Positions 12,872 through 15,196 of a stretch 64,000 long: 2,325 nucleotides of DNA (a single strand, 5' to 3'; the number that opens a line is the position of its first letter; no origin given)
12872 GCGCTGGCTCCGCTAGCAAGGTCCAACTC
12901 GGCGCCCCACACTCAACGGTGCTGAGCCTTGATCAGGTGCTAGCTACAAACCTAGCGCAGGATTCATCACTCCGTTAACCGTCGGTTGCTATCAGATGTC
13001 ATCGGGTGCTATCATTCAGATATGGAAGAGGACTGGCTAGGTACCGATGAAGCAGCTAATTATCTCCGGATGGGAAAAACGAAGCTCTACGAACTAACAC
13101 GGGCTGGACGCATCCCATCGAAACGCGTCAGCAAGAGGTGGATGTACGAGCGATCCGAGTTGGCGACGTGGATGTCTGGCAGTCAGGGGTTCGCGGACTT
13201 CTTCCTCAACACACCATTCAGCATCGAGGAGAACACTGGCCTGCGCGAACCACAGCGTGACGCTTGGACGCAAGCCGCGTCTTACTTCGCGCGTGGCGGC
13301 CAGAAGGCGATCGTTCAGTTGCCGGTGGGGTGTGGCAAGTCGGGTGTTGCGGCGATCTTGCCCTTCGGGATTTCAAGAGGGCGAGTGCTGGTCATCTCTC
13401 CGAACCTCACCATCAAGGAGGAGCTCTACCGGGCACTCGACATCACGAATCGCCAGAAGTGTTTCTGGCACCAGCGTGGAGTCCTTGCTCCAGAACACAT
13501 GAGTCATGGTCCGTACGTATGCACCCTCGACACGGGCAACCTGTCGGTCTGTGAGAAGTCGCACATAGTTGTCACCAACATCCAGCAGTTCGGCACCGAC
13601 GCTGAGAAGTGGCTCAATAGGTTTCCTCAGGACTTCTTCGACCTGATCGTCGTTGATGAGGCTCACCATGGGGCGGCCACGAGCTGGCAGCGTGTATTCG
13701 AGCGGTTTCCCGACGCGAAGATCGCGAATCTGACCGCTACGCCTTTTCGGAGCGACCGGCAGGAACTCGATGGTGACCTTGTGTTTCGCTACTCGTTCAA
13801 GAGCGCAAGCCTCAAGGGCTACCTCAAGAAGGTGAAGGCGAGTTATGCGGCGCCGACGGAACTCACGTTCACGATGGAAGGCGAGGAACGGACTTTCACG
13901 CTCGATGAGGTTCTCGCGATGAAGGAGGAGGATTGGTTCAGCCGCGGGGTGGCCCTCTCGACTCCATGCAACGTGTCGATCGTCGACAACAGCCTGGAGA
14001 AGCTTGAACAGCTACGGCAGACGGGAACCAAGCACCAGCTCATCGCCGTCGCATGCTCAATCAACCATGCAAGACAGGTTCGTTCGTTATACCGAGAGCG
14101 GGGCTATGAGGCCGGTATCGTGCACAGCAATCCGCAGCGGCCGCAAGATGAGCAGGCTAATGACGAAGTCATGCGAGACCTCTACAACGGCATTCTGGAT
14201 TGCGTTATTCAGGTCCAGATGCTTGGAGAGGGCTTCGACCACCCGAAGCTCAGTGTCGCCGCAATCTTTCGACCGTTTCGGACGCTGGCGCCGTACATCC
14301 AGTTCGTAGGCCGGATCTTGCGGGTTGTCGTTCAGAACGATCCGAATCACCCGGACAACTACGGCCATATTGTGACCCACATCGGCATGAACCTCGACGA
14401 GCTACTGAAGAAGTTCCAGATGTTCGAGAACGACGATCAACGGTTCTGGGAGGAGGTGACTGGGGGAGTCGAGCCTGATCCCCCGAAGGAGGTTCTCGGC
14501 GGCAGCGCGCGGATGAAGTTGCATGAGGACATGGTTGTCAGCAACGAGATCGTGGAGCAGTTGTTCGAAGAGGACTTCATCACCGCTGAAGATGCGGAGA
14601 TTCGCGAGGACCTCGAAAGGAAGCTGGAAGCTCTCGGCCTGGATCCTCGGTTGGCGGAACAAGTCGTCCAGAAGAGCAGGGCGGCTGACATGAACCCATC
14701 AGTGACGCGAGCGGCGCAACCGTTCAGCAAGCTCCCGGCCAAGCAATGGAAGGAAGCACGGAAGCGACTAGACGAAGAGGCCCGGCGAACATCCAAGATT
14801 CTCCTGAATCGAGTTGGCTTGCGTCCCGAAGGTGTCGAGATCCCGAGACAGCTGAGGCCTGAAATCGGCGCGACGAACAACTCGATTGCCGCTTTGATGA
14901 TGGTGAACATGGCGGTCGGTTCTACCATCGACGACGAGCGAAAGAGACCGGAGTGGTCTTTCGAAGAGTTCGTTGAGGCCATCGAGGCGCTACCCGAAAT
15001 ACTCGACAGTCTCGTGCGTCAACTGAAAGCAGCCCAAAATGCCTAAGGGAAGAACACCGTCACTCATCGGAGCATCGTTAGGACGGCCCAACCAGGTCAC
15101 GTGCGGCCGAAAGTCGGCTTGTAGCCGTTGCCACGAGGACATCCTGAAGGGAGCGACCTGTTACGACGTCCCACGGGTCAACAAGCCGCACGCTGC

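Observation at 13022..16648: Unassigned helicase-nuclease array: HTH-fused DEAH helicase, overlapping zinc ribbon, micro-ORF and PD-(D/E)xK-like protein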

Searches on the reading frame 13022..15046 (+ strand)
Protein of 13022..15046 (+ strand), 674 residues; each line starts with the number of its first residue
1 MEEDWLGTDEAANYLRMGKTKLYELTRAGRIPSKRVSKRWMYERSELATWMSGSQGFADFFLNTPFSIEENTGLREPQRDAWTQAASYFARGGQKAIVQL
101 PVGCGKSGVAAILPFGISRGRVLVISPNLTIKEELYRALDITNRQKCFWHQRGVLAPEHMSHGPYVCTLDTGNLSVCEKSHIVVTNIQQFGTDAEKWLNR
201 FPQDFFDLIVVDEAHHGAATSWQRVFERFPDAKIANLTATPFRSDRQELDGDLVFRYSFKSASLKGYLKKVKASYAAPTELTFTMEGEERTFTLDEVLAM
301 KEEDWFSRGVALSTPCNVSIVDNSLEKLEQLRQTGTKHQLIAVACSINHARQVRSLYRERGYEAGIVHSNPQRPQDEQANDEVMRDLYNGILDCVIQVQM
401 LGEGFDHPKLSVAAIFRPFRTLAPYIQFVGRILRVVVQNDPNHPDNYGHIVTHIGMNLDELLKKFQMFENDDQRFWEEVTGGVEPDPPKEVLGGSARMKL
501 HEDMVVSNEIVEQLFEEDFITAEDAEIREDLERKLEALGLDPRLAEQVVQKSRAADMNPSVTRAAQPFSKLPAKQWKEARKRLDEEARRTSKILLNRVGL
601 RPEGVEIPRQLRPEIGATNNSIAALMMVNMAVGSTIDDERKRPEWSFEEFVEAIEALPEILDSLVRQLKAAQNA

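Call 3: search_protein_families(library=pfam, proteins=[window:13022-15046:+], max_evalue=0.01)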
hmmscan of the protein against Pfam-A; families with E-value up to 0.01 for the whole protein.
window:13022-15046:+ (674 aa): 5 families
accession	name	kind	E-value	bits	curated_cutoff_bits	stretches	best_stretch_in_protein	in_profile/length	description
PF04851.21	ResIII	-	2.5e-23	83.2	22.5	1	74-243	4-164/164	Type III restriction enzyme, res subunit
PF12728.13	HTH_17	-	2.2e-12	47.5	27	1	5-52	1-48/51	Helix-turn-helix domain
PF00271.37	Helicase_C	-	1.1e-08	35.8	23.5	1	326-435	4-109/110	Helicase conserved C-terminal domain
PF00270.35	DEAD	-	3e-07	30.8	26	1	78-244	4-162/167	DEAD/DEAH box helicase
PF18766.7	SWI2_SNF2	-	0.00024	21.3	26.7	1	178-263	91-180/221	SWI2/SNF2 ATPase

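Call 4: search_protein_families(library=padloc, proteins=[window:13022-15046:+], max_evalue=0.01)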
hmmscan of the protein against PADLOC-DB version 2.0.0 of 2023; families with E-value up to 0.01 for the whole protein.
window:13022-15046:+ (674 aa): 15 families
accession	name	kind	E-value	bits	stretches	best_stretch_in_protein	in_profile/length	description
PDLC03659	mREase_IV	-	3.5e-14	49.6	1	178-435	312-553/945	Type IV methyl-directed restriction enzyme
PDLC02707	PbeA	-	8.4e-12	42.5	1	173-436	348-618/672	PbeA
PDLC03658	mREase_IV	-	2.4e-11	40.1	1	184-247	316-377/953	Type IV methyl-directed restriction enzyme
PDLC02704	PbeA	-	2.6e-11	40.8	1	175-436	355-632/682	PbeA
PDLC03049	REase_I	-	6.1e-10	35.7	1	193-270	272-355/807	Type I restriction enzyme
PDLC02706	PbeA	-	1e-06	25.6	1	377-436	601-660/722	PbeA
PDLC04133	mad1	-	3.5e-06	25.2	1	1-54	1-54/60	mads_1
PDLC01439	typeIV_DinG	-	5.5e-05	20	1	75-180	17-108/575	CAS-IV-A; associated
PDLC03047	REase_I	-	0.00051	15.9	1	197-244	448-494/1107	Type I restriction enzyme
PDLC02621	DrmD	-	0.00082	15.7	0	491-588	682-783/1040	DrmD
PDLC02870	DpdF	-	0.001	15.6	0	333-432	222-317/534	DpdF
PDLC02703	PbeA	-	0.0012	15.5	1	382-454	546-614/626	PbeA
PDLC02705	PbeA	-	0.0017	14.6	1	344-435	532-620/691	PbeA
PDLC03042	REase_I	-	0.0047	12.3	0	220-270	601-649/1170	Type I restriction enzyme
PDLC03040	REase_I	-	0.0058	12.5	0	376-472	610-697/1029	Type I restriction enzyme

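Call 5: search_protein_families(library=ncbifam, proteins=[window:13022-15046:+], max_evalue=0.01)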
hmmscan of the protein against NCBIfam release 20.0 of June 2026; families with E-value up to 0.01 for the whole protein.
window:13022-15046:+ (674 aa): 11 families
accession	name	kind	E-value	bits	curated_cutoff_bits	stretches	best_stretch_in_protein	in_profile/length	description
NF053632.1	heli_RadD_YejH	equivalog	4.4e-18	64.9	720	2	330-436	242-343/573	DNA repair helicase RadD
NF046051.1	restrict_EcoAI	equivalog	1e-13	50.6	550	1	63-270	146-345/768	EcoAI/FtnUII family type I restriction enzme subunit R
TIGR04095.1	dnd_restrict_1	equivalog_domain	1.9e-08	33.8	600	1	179-435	109-383/451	DNA phosphorothioation system restriction enzyme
TIGR01764.1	excise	domain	1.1e-07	32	28.8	1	5-51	1-47/49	excisionase family DNA-binding protein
NF047737.1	antiphage_MADS1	equivalog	4.4e-07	30.1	80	1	4-51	2-49/49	methylation-associated defense system helix-turn-helix domain-containing protein MAD1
TIGR00348.1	hsdR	subfamily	2.5e-06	26.3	284.55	1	361-473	567-673/674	HsdR family type I site-specific deoxyribonuclease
NF008521.0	PRK11448.1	equivalog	9.5e-06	23.9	729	1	221-281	575-633/1123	type I restriction-modification system endonuclease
NF003673.1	PRK05298.1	equivalog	9.2e-05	21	743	1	322-434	430-541/653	excinuclease ABC subunit UvrB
TIGR00631.1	uvrb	equivalog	0.0001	20.7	750.1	1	321-434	429-541/658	excinuclease ABC subunit UvrB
NF038317.1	DISARM_DrmD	equivalog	0.0039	15.5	610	0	202-221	233-254/1021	DISARM system SNF2-like helicase DrmD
NF046055.1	restr_BPTD_3080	equivalog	0.0045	15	800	0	378-434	559-616/970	BPTD_3080 family restriction endonuclease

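Call 26: find_homologous_proteins(query=window:13022-15046:+)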
Query window:13022-15046:+ (674 aa): 4020 proteins with E <= 0.001 among 8000 candidates; the best 120 are listed.
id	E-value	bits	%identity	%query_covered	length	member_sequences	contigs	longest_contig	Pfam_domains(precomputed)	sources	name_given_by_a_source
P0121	0.0e+0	1544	100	100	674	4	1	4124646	PF12728.14,PF00270.36,PF00271.38,PF04851.22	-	-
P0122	0.0e+0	1434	92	100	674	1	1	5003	PF12728.14,PF00270.36,PF00271.38,PF04851.22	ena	-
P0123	0.0e+0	1427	91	100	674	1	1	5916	PF12728.14,PF00270.36,PF00271.38,PF04851.22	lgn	-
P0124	0.0e+0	1420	91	100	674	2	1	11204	PF12728.14,PF00270.36,PF00271.38,PF04851.22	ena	-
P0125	0.0e+0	1401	89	100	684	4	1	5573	PF12728.14,PF00270.36,PF00271.38,PF04851.22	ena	-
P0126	0.0e+0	1397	89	100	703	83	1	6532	PF12728.14,PF00270.36,PF00271.38,PF04851.22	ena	-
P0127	0.0e+0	1390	88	100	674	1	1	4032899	PF12728.14,PF00270.36,PF00271.38,PF04851.22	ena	-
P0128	0.0e+0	1387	88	100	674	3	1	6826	PF12728.14,PF00270.36,PF00271.38,PF04851.22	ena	-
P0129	0.0e+0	1385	91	97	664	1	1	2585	PF12728.14,PF00270.36,PF00271.38,PF04851.22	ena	-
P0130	0.0e+0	1384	88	100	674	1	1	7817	PF12728.14,PF00270.36,PF00271.38,PF04851.22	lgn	-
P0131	0.0e+0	1375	87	100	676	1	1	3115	PF12728.14,PF00270.36,PF00271.38,PF04851.22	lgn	-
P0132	0.0e+0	1341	85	100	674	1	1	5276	PF12728.14,PF00270.36,PF00271.38,PF04851.22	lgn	-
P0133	0.0e+0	1341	86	100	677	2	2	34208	PF12728.14,PF00271.38,PF04851.22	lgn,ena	-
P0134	0.0e+0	1262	80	100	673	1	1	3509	PF12728.14,PF00270.36,PF00271.38,PF04851.22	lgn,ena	-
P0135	0.0e+0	1258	79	100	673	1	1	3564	PF12728.14,PF00270.36,PF00271.38,PF04851.22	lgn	-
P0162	0.0e+0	1225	77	100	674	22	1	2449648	PF12728.14,PF00270.36,PF18766.8,PF00271.38,PF04851.22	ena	-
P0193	0.0e+0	1209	76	100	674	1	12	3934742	PF12728.14,PF00270.36,PF00271.38,PF04851.22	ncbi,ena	-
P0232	0.0e+0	1174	73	100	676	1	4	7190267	PF12728.14,PF00270.36,PF00271.38,PF04851.22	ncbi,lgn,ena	-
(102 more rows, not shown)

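Call 27: find_encoding_contigs(protein=P0193, flank=6000, max_places=4)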
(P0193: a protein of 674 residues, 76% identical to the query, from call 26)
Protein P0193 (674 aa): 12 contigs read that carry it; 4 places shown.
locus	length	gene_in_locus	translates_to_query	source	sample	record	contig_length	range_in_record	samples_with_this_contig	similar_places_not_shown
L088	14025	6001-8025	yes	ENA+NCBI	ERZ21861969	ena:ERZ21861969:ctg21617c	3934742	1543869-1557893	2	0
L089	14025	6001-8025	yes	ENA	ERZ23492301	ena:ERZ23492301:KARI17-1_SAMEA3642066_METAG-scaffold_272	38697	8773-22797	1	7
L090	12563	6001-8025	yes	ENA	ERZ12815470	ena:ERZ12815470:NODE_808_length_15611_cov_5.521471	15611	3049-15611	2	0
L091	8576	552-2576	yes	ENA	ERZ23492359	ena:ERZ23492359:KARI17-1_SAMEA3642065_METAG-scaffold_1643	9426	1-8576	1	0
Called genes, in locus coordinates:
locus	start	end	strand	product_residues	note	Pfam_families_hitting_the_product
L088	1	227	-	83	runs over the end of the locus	PF20605:Antitox_RHH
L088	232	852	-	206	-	PF01656:CbiA, PF06564:CBP_BcsQ (faint), PF09140:MipZ (faint), PF10609:ParA (weak), PF13614:AAA_31 (weak)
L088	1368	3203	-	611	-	-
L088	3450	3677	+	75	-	-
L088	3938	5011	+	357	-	PF15869:TolB_like, PF17170:DUF5128 (faint)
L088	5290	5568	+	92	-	-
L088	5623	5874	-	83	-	PF13384:HTH_23 (faint), PF13518:HTH_28, PF13551:HTH_29 (weak)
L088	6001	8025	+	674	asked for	PF12728:HTH_17, PF00270:DEAD (weak), PF04851:ResIII, PF00271:Helicase_C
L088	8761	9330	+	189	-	-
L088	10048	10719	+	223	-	PF00085:Thioredoxin (faint), PF13462:Thioredoxin_4, PF13098:Thioredoxin_2 (weak), PF01323:DSBA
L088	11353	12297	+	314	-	PF14706:Tnp_DNA_bind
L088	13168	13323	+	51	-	-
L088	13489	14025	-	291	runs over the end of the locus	PF02899:Phage_int_SAM_1, PF00589:Phage_integrase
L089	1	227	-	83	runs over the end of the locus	PF20605:Antitox_RHH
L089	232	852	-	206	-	PF01656:CbiA, PF06564:CBP_BcsQ (faint), PF09140:MipZ (faint), PF10609:ParA (weak), PF13614:AAA_31 (weak)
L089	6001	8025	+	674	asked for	PF12728:HTH_17, PF00270:DEAD (weak), PF04851:ResIII, PF00271:Helicase_C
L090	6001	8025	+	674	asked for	PF12728:HTH_17, PF00270:DEAD (weak), PF04851:ResIII, PF00271:Helicase_C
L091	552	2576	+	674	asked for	PF12728:HTH_17, PF00270:DEAD (weak), PF04851:ResIII, PF00271:Helicase_C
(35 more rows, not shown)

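Call 28: find_encoding_contigs(protein=P0232, flank=6000, max_places=3)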
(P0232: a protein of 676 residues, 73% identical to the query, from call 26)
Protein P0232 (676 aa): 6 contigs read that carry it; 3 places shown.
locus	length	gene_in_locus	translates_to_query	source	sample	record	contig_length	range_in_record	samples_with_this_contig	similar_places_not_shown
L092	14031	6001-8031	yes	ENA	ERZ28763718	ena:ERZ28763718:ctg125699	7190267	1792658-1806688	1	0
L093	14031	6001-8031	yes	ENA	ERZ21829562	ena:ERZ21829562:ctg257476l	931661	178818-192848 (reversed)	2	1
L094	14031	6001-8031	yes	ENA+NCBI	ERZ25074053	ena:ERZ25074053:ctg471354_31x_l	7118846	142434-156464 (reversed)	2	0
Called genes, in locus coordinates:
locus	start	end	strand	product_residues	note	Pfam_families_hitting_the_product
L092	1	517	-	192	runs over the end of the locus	PF00872:Transposase_mut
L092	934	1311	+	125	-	PF01527:HTH_Tnp_1, PF13518:HTH_28 (weak)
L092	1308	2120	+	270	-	PF13276:HTH_21, PF00665:rve, PF13683:rve_3, PF13333:rve_2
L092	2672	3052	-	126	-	-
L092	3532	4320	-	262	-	-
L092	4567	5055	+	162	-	-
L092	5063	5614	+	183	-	-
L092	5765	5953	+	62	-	-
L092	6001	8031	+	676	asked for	PF00270:DEAD (faint), PF12728:HTH_17, PF04851:ResIII, PF00271:Helicase_C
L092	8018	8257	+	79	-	-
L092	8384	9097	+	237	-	-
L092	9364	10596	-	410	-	PF00665:rve (weak)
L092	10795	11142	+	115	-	-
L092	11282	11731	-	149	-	PF01527:HTH_Tnp_1 (weak)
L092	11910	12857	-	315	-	PF12760:Zn_ribbon_IS1595, PF12762:DDE_Tnp_IS1595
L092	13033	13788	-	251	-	PF00106:adh_short, PF01370:Epimerase, PF08659:KR, PF13561:adh_short_C2, PF23441:SDR (weak)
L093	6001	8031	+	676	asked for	PF00270:DEAD (faint), PF12728:HTH_17, PF04851:ResIII, PF00271:Helicase_C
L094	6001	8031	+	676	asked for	PF00270:DEAD (faint), PF12728:HTH_17, PF04851:ResIII, PF00271:Helicase_C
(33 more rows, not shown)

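Call 29: find_encoding_contigs(protein=P0162, flank=6000, max_places=3)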
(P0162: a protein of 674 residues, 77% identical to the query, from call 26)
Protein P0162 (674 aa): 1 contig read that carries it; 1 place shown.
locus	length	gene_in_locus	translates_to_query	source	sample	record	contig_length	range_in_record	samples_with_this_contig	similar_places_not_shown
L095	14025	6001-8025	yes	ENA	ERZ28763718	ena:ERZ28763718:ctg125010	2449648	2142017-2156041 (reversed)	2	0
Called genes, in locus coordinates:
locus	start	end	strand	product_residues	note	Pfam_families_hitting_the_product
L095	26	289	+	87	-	PF13020:NOV_C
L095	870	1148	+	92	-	PF13175:AAA_15, PF13476:AAA_23, PF13304:AAA_21 (weak)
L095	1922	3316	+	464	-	-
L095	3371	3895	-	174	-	PF13683:rve_3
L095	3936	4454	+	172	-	-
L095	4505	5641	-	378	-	-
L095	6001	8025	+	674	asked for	PF12728:HTH_17, PF00270:DEAD (weak), PF04851:ResIII, PF18766:SWI2_SNF2 (faint), PF00271:Helicase_C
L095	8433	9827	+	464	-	PF05598:DUF772, PF01609:DDE_Tnp_1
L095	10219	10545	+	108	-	-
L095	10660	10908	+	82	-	-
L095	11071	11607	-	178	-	-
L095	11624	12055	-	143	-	PF06491:Disulph_isomer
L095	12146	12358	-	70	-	-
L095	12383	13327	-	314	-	PF13737:DDE_Tnp_1_5, PF01609:DDE_Tnp_1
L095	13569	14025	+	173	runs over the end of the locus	-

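Call 33: search_protein_families(library=pfam, proteins=[L092:8384-9097:+, L088:8761-9330:+, L092:8018-8257:+, L095:10219-10545:+, L088:5623-5874:-, L092:5063-5614:+, L092:4567-5055:+], max_evalue=0.01)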
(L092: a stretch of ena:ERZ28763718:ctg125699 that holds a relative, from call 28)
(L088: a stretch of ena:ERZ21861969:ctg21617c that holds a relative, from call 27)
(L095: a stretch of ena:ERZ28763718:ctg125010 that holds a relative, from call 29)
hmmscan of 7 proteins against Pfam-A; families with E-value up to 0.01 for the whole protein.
L092:8384-9097:+ (237 aa): 0 families

L088:8761-9330:+ (189 aa): 0 families

L092:8018-8257:+ (79 aa): 0 families

L095:10219-10545:+ (108 aa): 4 families
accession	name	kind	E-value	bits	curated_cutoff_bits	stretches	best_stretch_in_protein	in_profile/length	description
PF13384.12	HTH_23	-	8.4e-05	22.7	24.6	1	5-48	3-46/50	Homeodomain-like domain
PF13551.12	HTH_29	-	0.00061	20.3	28.1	1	11-58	3-54/64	Winged helix-turn helix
PF13518.12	HTH_28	-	0.00092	19.7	25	1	10-50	3-43/52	Helix-turn-helix domain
PF08279.18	HTH_11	-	0.01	16.2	25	0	10-37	6-33/55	HTH domain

L088:5623-5874:- (83 aa): 3 families
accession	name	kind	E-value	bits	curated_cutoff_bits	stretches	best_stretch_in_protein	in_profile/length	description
PF13518.12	HTH_28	-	1.3e-08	35.2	25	1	16-60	4-48/52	Helix-turn-helix domain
PF13384.12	HTH_23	-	2e-06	27.9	24.6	1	16-57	9-50/50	Homeodomain-like domain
PF13551.12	HTH_29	-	4.3e-06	27.2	28.1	1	15-63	2-50/64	Winged helix-turn helix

L092:5063-5614:+ (183 aa): 0 families

L092:4567-5055:+ (162 aa): 1 family
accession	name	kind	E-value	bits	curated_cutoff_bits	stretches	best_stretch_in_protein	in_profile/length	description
PF00156.33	Pribosyltran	-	6.8e-05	22.7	26.3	1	69-151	42-116/158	Phosphoribosyl transferase domain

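Call 34: find_related_loci(query=window:13022-15046:+, collection=metagenome_contigs, flank=7000)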
Query window:13022-15046:+ (674 aa) in metagenome_contigs; peptide patterns used: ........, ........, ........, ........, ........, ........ (x = any residue, [..] = any of these).
34 stretches matched a pattern; 6 encode a relative of the query (tblastn E <= 1e-3); 6 distinct loci.
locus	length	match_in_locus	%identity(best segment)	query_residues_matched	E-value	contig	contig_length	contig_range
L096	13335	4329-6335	68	1-673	0e+0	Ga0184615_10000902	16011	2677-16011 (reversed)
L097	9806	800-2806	68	1-673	0e+0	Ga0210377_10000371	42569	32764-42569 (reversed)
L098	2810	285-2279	67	5-673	0e+0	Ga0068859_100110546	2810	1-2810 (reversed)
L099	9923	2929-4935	66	1-673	0e+0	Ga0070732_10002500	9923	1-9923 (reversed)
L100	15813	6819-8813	67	5-673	0e+0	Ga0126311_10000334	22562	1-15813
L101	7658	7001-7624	24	209-434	8e-7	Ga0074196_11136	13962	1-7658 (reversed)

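Call 36: search_solved_structures(query=window:13022-15046:+, max_evalue=0.001)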
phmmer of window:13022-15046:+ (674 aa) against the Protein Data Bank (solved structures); distinct sequences matched with E-value up to 0.001: 7.
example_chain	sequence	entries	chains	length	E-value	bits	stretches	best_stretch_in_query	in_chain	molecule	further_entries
3h1t_A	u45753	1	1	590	5.8e-10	41.7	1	188-269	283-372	Type I site-specific restriction-modification system, R (Restriction) subunit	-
7clg_A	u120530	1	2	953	1.3e-09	40.6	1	198-249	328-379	Putative helicase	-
6jde_B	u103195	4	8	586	7.1e-08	34.8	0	335-436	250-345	Putative DNA repair helicase RadD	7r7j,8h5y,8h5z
6p4f_A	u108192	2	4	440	1.9e-06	30.1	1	190-434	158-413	DNA-dependent ATPase XPBII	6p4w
5tnu_A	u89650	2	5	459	2.4e-06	29.8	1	190-434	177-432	DNA-dependent ATPase XPBII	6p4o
6p66_A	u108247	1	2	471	0.00023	23.3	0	320-434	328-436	DNA repair protein RAD25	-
2fwr_A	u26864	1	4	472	0.00023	23.3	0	320-434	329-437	DNA repair protein RAD25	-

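Call 37: search_protein_families(library=phrogs, proteins=[window:13022-15046:+, L092:8384-9097:+, L088:8761-9330:+], max_evalue=0.01)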
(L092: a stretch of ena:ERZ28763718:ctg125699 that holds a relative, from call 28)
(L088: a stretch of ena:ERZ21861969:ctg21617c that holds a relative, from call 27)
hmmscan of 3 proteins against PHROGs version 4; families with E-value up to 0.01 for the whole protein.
window:13022-15046:+ (674 aa): 7 families
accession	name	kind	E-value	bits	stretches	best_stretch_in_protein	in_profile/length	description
phrog_16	-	DNA, RNA and nucleotide metabolism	2.7e-44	152.7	1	65-549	264-673/986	DNA helicase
phrog_16694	-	unknown function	1.6e-08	34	1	198-272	393-484/1010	-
phrog_66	-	integration and excision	1.2e-06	29.5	1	2-53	90-142/412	excisionase and transcriptional regulator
phrog_2488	-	DNA, RNA and nucleotide metabolism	0.00033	20.5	0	70-111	15-56/579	DNA helicase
phrog_7338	-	unknown function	0.00054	21.2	1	6-51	31-77/87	-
phrog_62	-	DNA, RNA and nucleotide metabolism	0.00078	17.9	1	45-244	675-852/1881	DNA helicase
phrog_6401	-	DNA, RNA and nucleotide metabolism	0.0092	16.9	0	2-54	6-59/64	DNA binding protein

L092:8384-9097:+ (237 aa): 0 families

L088:8761-9330:+ (189 aa): 0 families
